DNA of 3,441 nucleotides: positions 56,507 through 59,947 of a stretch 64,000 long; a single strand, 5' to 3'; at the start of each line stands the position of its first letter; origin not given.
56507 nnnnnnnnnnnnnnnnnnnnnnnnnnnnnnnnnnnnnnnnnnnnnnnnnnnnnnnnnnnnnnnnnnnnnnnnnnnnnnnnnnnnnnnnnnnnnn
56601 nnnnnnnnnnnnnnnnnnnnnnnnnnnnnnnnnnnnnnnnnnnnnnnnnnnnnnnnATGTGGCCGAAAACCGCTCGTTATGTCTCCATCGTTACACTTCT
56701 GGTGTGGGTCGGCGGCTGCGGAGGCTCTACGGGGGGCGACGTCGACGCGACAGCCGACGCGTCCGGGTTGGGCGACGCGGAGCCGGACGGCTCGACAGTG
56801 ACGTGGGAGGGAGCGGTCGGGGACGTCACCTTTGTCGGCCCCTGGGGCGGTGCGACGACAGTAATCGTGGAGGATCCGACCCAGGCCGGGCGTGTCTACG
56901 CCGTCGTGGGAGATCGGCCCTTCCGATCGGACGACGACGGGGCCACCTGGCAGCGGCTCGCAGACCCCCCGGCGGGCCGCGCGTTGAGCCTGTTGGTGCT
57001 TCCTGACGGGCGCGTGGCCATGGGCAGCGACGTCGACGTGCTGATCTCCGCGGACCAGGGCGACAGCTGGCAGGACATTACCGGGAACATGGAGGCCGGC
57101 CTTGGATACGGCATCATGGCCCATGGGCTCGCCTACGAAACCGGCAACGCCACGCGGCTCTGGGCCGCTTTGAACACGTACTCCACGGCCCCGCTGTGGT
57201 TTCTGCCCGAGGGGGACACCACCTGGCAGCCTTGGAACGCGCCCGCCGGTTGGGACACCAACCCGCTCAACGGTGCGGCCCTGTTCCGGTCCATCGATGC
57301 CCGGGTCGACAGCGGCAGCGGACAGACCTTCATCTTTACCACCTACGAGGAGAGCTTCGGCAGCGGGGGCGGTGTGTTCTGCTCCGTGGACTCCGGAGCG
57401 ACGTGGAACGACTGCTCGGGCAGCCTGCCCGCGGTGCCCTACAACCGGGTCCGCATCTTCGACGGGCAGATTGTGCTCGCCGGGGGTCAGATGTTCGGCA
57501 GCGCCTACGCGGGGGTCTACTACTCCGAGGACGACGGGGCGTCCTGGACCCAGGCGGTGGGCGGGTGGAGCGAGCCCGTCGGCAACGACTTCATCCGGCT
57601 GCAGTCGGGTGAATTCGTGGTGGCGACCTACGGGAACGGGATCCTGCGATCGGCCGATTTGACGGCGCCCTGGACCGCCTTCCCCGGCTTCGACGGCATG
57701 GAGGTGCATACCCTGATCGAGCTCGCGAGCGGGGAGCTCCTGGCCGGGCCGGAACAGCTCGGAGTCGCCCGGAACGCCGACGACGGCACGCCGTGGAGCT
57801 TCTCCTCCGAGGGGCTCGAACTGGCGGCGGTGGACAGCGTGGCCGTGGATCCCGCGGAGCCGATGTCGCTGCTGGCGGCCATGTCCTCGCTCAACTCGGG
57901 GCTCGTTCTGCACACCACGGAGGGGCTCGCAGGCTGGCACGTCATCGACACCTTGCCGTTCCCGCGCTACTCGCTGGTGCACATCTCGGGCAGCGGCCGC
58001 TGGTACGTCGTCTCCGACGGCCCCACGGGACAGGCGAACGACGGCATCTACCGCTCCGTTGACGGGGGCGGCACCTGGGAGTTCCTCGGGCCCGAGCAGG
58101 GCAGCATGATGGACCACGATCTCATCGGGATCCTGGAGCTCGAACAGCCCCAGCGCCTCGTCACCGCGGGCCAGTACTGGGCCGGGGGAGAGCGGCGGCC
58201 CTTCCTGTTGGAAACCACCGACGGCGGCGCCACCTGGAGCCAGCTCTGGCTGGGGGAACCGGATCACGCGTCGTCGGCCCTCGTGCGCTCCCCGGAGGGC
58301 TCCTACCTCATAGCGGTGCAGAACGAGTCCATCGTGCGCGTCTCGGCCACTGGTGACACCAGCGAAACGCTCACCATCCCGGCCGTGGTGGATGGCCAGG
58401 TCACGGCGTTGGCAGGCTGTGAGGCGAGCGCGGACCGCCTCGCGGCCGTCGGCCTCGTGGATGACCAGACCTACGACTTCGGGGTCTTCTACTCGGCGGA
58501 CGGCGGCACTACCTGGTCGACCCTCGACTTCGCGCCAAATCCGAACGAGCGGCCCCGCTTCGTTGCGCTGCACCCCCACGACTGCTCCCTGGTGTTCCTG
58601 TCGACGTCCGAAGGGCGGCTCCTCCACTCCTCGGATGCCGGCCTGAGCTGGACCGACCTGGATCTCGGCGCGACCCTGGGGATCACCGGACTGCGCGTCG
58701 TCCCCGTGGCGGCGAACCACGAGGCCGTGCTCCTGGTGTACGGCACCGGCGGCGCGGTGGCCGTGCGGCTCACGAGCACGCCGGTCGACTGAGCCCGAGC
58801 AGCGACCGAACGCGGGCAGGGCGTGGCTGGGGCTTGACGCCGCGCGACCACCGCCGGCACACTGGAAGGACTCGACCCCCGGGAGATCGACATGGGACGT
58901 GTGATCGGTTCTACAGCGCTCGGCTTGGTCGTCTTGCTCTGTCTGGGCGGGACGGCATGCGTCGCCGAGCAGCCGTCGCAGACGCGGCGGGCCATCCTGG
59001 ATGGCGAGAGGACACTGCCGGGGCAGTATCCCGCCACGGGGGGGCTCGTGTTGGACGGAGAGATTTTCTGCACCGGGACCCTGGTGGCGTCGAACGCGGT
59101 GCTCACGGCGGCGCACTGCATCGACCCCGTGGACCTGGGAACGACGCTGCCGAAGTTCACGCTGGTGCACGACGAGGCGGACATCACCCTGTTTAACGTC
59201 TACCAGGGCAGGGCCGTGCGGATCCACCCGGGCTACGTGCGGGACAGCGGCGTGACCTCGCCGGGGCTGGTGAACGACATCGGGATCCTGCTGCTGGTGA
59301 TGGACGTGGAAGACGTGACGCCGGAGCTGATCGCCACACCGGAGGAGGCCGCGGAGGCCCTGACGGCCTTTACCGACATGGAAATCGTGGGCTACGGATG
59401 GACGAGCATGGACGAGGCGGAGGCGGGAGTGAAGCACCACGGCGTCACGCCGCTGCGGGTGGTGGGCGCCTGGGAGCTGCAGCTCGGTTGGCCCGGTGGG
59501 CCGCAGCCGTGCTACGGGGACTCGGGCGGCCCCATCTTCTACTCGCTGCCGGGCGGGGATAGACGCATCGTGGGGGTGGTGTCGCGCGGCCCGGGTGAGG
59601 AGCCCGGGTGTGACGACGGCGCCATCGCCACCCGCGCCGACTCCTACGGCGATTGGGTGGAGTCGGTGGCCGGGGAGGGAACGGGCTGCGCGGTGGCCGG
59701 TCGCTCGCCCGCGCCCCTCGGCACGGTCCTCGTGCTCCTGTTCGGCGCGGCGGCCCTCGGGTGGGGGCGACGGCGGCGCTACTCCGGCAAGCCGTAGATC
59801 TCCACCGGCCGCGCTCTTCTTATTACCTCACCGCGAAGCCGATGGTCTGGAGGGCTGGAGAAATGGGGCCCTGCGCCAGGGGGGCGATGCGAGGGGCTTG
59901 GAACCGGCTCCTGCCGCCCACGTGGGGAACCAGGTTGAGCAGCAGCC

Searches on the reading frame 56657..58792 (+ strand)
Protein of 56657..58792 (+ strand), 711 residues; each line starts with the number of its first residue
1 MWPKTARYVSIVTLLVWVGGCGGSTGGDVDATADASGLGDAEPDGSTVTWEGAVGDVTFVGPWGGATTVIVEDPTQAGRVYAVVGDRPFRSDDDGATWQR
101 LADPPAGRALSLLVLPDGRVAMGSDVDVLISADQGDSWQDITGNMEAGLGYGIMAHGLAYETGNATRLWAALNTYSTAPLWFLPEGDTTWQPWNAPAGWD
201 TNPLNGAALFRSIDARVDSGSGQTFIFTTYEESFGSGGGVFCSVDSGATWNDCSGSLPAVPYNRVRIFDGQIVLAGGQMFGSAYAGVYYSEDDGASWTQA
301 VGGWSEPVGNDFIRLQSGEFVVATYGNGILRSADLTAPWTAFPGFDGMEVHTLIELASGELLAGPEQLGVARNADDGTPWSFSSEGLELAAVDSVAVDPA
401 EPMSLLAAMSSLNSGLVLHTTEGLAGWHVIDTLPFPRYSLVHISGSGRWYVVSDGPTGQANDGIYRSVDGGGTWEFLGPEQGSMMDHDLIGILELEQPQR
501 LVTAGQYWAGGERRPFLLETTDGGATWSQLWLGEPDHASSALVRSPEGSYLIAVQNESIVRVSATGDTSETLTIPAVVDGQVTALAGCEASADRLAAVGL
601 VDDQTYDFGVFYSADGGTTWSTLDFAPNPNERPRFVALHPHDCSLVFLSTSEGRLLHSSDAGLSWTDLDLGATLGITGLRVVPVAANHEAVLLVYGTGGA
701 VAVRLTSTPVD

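Call 11: find_encoding_contigs(protein=window:56657-58792:+, flank=10000, max_places=10)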
Protein window:56657-58792:+ (711 aa): no gene with exactly this product is on record in the collection.

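Call 12: search_protein_families(library=pfam, proteins=[window:56657-58792:+])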
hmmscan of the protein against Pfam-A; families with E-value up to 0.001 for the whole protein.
window:56657-58792:+ (711 aa): 4 families
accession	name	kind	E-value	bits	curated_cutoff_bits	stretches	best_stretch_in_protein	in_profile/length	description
PF15902.12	Sortilin-Vps10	-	7.8e-14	51.7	33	1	610-696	3-87/446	Sortilin, neurotensin receptor 3,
PF02012.26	BNR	-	5.3e-11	41.2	27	0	611-622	1-12/12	BNR/Asp-box repeat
PF13088.12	BNR_2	-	2.5e-09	37.3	31.4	0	446-553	121-226/277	BNR repeat-like domain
PF14870.12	PSII_BNR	-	8.2e-06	25.7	27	0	611-681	41-110/303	Photosynthesis system II assembly factor YCF48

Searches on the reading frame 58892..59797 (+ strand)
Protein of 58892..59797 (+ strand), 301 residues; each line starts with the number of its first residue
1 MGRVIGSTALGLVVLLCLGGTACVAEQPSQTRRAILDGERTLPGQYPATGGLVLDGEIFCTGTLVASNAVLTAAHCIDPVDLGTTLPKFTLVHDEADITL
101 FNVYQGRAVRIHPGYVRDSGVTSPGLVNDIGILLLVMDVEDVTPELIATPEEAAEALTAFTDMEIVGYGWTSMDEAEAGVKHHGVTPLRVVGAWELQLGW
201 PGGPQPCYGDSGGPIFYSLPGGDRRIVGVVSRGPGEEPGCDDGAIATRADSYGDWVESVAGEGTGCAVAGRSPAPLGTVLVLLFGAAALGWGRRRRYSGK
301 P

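Call 30: search_protein_families(library=pfam, proteins=[window:58892-59797:+], max_evalue=0.00001)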
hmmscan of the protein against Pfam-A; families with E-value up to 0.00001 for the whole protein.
window:58892-59797:+ (301 aa): 1 family
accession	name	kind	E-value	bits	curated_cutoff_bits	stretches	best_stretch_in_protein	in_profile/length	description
PF00089.32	Trypsin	-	7e-19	69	20.6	1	35-256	1-220/220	Trypsin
